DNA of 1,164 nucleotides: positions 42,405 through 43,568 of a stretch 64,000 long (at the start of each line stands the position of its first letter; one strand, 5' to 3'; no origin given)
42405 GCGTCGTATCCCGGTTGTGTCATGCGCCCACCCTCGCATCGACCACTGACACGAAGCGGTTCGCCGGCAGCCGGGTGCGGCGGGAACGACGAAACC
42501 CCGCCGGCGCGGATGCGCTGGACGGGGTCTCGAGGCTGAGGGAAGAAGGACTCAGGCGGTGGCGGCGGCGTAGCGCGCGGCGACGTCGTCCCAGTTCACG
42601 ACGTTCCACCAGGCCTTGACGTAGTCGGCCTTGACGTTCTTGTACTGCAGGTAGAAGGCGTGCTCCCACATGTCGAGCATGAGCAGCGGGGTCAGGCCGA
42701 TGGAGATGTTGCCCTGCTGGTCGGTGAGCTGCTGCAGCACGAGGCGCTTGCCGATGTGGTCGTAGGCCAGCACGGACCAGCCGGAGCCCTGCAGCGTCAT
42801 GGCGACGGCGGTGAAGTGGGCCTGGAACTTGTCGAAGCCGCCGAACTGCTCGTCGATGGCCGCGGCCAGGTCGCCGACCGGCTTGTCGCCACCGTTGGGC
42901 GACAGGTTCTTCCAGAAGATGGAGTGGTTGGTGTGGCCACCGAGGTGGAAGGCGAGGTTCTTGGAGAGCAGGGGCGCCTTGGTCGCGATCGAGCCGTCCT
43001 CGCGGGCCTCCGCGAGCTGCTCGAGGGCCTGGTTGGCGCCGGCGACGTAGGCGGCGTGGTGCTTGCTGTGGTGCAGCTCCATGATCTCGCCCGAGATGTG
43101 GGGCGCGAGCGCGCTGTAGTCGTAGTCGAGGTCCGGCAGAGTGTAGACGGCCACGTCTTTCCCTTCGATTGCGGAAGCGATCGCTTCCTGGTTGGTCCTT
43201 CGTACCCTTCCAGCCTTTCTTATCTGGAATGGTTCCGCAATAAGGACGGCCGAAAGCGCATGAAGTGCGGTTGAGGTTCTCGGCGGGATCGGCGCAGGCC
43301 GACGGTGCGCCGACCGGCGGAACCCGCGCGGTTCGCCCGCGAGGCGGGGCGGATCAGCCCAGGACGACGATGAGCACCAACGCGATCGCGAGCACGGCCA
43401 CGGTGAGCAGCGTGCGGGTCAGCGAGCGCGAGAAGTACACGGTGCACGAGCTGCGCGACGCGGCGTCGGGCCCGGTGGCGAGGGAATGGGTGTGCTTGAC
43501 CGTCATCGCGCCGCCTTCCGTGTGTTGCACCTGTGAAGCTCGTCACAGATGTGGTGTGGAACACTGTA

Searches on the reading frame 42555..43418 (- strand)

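Call 67: search_protein_families(library=pfam, proteins=[window:42555-43418:-], max_evalue=0.00001)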
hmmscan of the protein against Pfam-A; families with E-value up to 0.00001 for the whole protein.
window:42555-43418:- (288 aa): 2 families
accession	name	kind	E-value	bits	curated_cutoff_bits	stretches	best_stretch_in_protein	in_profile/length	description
PF02777.23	Sod_Fe_C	-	2.5e-36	124.3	20.9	1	181-282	2-102/102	Iron/manganese superoxide dismutases, C-terminal domain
PF00081.27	Sod_Fe_N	-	5e-31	107.4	27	1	92-173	2-82/82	Iron/manganese superoxide dismutases, alpha-hairpin domain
